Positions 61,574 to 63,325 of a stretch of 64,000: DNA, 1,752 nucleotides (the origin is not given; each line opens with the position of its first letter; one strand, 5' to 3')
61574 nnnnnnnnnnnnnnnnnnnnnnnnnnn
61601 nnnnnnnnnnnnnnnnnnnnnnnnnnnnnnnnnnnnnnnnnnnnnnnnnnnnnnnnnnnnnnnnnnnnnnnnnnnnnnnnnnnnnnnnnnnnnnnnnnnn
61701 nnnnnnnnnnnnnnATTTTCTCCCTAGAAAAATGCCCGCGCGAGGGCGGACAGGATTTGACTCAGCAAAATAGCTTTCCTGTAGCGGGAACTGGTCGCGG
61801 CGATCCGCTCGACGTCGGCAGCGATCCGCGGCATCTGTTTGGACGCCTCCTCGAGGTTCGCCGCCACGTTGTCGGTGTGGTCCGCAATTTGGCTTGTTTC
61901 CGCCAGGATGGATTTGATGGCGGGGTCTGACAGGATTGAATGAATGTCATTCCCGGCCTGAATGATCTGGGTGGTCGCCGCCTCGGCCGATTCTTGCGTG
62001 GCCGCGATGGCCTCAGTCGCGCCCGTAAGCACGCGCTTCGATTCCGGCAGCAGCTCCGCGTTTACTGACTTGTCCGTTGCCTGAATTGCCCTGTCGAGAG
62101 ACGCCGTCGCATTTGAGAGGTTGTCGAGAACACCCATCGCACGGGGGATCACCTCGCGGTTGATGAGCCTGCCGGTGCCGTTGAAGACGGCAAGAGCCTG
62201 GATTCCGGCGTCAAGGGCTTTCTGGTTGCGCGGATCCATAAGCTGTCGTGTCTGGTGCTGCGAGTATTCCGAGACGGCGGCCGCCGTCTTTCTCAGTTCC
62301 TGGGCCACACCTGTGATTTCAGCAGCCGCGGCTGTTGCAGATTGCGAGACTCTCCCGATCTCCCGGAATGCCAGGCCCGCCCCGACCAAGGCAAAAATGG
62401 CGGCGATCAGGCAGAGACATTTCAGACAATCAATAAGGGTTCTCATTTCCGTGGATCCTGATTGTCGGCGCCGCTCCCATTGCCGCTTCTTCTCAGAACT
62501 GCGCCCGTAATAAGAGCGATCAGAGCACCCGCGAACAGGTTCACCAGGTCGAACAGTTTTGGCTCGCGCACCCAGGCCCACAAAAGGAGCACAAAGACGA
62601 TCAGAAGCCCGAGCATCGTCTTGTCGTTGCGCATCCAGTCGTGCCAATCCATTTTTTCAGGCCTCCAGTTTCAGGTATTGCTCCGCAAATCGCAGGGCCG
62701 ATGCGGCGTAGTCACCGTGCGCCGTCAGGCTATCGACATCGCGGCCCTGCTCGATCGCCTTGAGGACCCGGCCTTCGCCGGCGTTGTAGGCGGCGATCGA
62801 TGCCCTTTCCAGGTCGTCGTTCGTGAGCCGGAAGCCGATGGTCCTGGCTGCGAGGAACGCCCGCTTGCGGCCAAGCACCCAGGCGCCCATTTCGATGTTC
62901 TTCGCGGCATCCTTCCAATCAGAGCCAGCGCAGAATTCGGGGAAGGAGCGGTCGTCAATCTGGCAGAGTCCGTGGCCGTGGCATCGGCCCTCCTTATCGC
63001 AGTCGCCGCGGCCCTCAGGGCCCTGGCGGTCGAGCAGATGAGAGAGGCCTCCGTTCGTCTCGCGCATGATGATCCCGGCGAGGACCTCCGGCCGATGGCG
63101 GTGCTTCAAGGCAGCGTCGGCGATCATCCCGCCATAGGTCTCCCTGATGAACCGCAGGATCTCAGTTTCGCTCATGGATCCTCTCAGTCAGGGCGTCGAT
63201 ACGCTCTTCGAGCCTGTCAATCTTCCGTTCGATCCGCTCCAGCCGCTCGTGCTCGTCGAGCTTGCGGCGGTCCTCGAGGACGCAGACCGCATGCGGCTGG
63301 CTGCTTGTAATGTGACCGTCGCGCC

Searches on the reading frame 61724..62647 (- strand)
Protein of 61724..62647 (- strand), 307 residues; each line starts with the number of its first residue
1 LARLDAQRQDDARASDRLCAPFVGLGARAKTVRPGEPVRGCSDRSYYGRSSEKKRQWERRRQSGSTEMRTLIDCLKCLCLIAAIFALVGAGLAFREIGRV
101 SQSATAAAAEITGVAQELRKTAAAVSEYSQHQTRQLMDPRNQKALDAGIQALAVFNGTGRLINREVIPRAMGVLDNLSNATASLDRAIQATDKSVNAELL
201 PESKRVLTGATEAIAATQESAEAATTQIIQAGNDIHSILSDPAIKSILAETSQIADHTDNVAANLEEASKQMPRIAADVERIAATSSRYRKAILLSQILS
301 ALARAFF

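Call 6: search_protein_families(library=pfam, proteins=[window:61724-62647:-], max_evalue=0.01)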
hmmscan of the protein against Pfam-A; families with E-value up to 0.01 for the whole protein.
window:61724-62647:- (307 aa): 1 family
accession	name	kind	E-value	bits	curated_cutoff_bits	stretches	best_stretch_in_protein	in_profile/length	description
PF22905.2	Hydro_N_hd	-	0.0053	17.2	27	0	257-285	80-108/195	Hydrolase N-terminal helical domain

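Call 22: search_protein_families(library=phrogs, proteins=[window:61724-62647:-], max_evalue=0.01)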
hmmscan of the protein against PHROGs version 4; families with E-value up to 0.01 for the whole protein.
window:61724-62647:- (307 aa): 1 family
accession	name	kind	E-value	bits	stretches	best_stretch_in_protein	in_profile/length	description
phrog_18556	-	unknown function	0.00038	21.1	1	53-82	16-45/145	-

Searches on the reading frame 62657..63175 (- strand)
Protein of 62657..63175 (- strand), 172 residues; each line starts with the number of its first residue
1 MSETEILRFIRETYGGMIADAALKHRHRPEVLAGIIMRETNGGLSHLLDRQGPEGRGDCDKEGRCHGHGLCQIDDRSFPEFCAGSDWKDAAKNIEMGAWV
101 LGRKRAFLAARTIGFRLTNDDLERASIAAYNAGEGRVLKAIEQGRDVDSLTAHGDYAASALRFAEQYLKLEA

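Call 6: search_protein_families(library=pfam, proteins=[window:62657-63175:-], max_evalue=0.01)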
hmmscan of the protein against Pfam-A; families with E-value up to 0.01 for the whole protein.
window:62657-63175:- (172 aa): 1 family
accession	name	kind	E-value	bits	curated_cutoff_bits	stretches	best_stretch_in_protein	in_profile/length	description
PF01464.25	SLT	-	1.5e-05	25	21.3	1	18-146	3-110/117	Transglycosylase SLT domain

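Call 14: find_encoding_contigs(protein=window:62657-63175:-, flank=10000, max_places=6)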
Protein window:62657-63175:- (172 aa): no gene with exactly this product is on record in the collection.

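Call 22: search_protein_families(library=phrogs, proteins=[window:62657-63175:-], max_evalue=0.01)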
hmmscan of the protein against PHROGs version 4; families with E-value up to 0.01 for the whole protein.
window:62657-63175:- (172 aa): 0 families

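Call 29: find_related_loci(query=window:62657-63175:-, collection=viral_contigs, flank=10000)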
Query window:62657-63175:- (172 aa) in viral_contigs; peptide patterns used: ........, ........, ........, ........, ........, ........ (x = any residue, [..] = any of these).
40 stretches matched a pattern; 3 encode a relative of the query (tblastn E <= 1e-3); 3 distinct loci.
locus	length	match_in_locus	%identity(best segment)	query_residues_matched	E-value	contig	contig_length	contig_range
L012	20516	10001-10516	83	1-172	2e-94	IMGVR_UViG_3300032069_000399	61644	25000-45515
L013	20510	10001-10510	79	2-171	3e-90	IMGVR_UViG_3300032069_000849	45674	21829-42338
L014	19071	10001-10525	37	12-162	9e-28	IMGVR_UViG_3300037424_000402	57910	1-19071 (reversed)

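Call 32: search_protein_families(library=pfam, proteins=[L012:57-2009:+, L012:2643-5579:+, L012:5579-6403:+, L012:7246-8061:+, L012:8349-9668:+, L012:12043-12768:+, L012:12775-13521:+, L012:14171-17155:-, L012:16936-18804:-, L012:18808-20502:-], max_evalue=0.01)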
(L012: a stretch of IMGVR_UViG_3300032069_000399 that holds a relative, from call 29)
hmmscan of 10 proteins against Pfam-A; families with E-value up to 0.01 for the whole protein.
L012:57-2009:+ (650 aa): 1 family
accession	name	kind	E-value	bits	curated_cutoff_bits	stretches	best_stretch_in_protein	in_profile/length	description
PF20849.2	TelK_muzzle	-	0.0044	17.5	27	0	185-244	51-108/118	Protelomerase, muzzle domain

L012:2643-5579:+ (978 aa): 0 families

L012:5579-6403:+ (274 aa): 0 families

L012:7246-8061:+ (271 aa): 1 family
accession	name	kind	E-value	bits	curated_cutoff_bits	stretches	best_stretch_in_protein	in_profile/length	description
PF14066.11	DUF4256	-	0.0022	18.1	27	0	153-182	136-165/173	Protein of unknown function (DUF4256)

L012:8349-9668:+ (439 aa): 0 families

L012:12043-12768:+ (241 aa): 1 family
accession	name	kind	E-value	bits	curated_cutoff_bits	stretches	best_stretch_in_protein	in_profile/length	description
PF13274.11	SocA_Panacea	-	0.0023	19.3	25.7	1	37-97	2-61/113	Antitoxin SocA-like, Panacea domain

L012:12775-13521:+ (248 aa): 0 families

L012:14171-17155:- (994 aa): 3 families
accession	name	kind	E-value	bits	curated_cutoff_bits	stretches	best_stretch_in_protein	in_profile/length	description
PF04851.21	ResIII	-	5.8e-17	62.5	22.5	1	219-436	20-163/164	Type III restriction enzyme, res subunit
PF19778.5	RE_endonuc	-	0.00068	19.9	23.4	1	859-953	2-84/108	Endonuclease domain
PF00270.35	DEAD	-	0.00084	19.6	26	0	252-301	19-62/167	DEAD/DEAH box helicase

L012:16936-18804:- (622 aa): 2 families
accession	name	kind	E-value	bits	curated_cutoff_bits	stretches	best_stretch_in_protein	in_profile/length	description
PF01555.25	N6_N4_Mtase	-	1.8e-34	120.1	26.7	1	97-348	1-212/221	DNA methylase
PF18911.6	PKD_4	-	0.002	18.6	27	0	590-619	53-83/85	PKD domain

L012:18808-20502:- (564 aa): 1 family
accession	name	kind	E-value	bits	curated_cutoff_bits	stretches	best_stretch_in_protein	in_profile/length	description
PF13020.12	NOV_C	-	7e-12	45.7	22.1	1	448-532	8-89/91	Protein NO VEIN, C-terminal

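Call 48: search_dna_similar(query=L012:2643-5579:+, collection=phages, mode=protein, max_rows=10)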
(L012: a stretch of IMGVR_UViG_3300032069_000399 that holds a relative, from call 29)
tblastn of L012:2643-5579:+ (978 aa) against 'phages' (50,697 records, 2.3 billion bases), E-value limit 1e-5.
No match.

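Call 49: find_related_loci(query=L012:57-2009:+, collection=viral_contigs, flank=10000)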
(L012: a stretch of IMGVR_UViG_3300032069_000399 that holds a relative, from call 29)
Query L012:57-2009:+ (650 aa) in viral_contigs; peptide patterns used: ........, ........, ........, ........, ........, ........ (x = any residue, [..] = any of these).
50 stretches matched a pattern; 7 encode a relative of the query (tblastn E <= 1e-3); 7 distinct loci.
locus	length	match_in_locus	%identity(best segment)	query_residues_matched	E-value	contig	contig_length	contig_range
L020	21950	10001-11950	100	1-650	0e+0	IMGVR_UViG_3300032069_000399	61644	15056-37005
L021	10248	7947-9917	91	1-650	0e+0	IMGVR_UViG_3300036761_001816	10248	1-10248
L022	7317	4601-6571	91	1-650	0e+0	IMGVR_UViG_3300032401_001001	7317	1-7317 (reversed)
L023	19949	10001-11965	89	1-650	0e+0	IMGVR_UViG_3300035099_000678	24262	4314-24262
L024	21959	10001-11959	88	1-647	0e+0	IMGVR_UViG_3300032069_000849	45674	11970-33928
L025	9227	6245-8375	86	1-646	0e+0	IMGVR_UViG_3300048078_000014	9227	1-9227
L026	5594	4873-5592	95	1-236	2e-142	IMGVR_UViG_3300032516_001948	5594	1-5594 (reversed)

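Call 52: search_protein_families(library=pfam, proteins=[L020:125-1432:+, L020:1493-2245:+, L020:2259-3482:+, L020:5571-6155:+, L020:7211-11953:+], max_evalue=0.01)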
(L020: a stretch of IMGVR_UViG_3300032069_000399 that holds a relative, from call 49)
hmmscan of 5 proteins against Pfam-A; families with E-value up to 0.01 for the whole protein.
L020:125-1432:+ (435 aa): 1 family
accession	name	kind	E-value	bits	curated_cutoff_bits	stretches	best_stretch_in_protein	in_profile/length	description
PF04860.17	Phage_portal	-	8e-114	380.6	39.1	1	70-399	2-321/321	Phage portal protein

L020:1493-2245:+ (250 aa): 1 family
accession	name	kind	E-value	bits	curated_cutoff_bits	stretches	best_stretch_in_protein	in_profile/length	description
PF04586.22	Peptidase_S78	-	2.2e-42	145.4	21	1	22-169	8-158/165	Caudovirus prohead serine protease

L020:2259-3482:+ (407 aa): 1 family
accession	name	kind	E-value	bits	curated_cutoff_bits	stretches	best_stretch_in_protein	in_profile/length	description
PF05065.19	Phage_capsid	-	4.4e-52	177.6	24.2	1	124-405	1-279/280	Phage capsid family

L020:5571-6155:+ (194 aa): 2 families
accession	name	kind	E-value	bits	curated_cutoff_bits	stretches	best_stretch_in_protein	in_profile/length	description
PF16461.11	Phage_TTP_12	-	2.8e-07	31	26.1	1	68-189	14-130/135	Lambda phage tail tube protein, TTP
PF06199.17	Phage_tail_2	-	0.0017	18.9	23.8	0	135-192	76-131/132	Phage tail tube protein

L020:7211-11953:+ (1580 aa): 0 families

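Call 87: search_protein_families(library=padloc, proteins=[L012:18808-20502:-], max_evalue=0.001)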
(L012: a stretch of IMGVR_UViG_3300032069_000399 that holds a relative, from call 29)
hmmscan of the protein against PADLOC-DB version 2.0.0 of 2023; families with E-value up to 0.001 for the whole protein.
L012:18808-20502:- (564 aa): 8 families
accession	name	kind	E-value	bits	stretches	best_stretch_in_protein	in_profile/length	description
PDLC03969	TmtA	-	1.2e-151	505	1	2-559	933-1508/1563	-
PDLC03966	TmtA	-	5.6e-31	105.3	1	321-560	1416-1651/1655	-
PDLC03965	TmtA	-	8.8e-26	88.2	1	19-551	945-1354/1370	-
PDLC03968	TmtA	-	3.5e-14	49.5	1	10-538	959-1454/1486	-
PDLC03972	TmtA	-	3.4e-08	30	1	466-540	1216-1287/1302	-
PDLC03964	TmtA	-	6.5e-08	29.1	1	465-544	1448-1523/1538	-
PDLC00659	HmaA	-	0.00022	17.1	1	431-537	1037-1146/1176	SNF2 helicase / DEAD-box helicase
PDLC03967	TmtA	-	0.00045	16.7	1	463-526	918-979/1063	-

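Call 94: search_dna_similar(query=L020:125-1432:+, collection=phages, mode=protein, max_rows=8)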
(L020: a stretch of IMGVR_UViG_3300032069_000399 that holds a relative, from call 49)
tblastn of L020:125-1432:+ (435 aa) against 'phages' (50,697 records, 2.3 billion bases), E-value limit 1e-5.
Records with a match: 2173; places in all: 2178; records where one place covers at least 80% of the query: 1508.
Best place of each record, by identity: <60% 2173.
By first word of the organism name: Mycobacterium 287; Vibrio 223; Staphylococcus 199; Microbacterium 178; Arthrobacter 157; Enterococcus 137; Streptococcus 100; Ralstonia 62; Escherichia 60; Bacillus 58; and 105 more.
By host as written in the record: - 319; Mycobacterium smegmatis mc2 155 219; Microbacterium foliorum NRRL B-24224 111; Arthrobacter sp. ATCC 21022 104; Staphylococcus aureus 54; Ralstonia solanacearum 49; Microbacterium foliorum NRRL B-24224 SEA 49; Escherichia coli 45; and 573 more.
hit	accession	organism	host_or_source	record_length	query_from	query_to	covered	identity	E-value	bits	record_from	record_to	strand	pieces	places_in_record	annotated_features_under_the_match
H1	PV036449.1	phage NatCom_35866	human feces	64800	21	432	95%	47.2%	3e-114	374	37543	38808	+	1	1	hypothetical protein | head maturation protease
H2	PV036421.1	phage NatCom_9291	[Clostridium] innocuum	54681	19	427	94%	47.1%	3e-112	368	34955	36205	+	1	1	hypothetical protein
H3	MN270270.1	Streptococcus phage phi-SsuJS7_SSU0237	Streptococcus suis JS7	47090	13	435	97%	45.6%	5e-108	356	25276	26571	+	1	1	portal protein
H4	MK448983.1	Streptococcus phage Javan558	Streptococcus suis D12_PRJNA65469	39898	13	435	97%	45.5%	7e-108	355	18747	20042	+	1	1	portal protein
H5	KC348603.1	Streptococcus phage phiD12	Streptococcus suis D12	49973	13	435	97%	45.5%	7e-108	355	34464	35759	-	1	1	putative phage portal protein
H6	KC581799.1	Streptococcus phage phiD12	-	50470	13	435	97%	45.5%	7e-108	355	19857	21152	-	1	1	putative phage portal protein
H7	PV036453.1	Syntrophomonadaceae phage IMGVR 15540650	Syntrophomonadaceae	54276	47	431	89%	49.9%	2e-109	360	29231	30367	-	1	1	portal protein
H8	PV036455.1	Lachnospiraceae phage IMGVR 15430980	Lachnospiraceae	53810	22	418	91%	47.9%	9e-111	363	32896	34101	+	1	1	portal protein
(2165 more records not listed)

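Call 105: find_related_loci(query=L020:125-1432:+, collection=viral_contigs, flank=10000)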
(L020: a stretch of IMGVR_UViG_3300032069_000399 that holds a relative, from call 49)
Query L020:125-1432:+ (435 aa) in viral_contigs; peptide patterns used: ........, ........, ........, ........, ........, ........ (x = any residue, [..] = any of these).
16 stretches matched a pattern; 14 encode a relative of the query (tblastn E <= 1e-3); 14 distinct loci.
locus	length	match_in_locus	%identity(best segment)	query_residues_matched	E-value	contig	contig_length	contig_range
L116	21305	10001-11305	100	1-435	0e+0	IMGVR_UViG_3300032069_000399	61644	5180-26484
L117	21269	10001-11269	92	1-423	0e+0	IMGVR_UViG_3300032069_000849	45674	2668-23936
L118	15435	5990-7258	91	1-423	0e+0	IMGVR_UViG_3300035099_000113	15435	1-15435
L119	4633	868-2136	91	1-423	0e+0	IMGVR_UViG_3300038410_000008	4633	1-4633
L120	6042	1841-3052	90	32-435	0e+0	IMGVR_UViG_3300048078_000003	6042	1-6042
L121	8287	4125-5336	83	32-435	0e+0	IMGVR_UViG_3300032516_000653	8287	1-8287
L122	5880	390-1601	83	32-435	0e+0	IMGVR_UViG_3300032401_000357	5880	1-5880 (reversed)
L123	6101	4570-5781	83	32-435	0e+0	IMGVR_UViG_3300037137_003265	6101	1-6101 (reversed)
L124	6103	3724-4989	80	19-435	0e+0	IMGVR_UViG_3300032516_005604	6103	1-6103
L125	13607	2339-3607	78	1-424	0e+0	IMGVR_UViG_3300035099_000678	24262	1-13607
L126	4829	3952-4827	78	35-327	3e-155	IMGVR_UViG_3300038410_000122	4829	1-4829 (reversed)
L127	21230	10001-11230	50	24-435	3e-132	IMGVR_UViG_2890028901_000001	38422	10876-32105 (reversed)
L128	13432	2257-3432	41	49-427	2e-85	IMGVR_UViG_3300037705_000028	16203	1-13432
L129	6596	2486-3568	30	57-419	2e-39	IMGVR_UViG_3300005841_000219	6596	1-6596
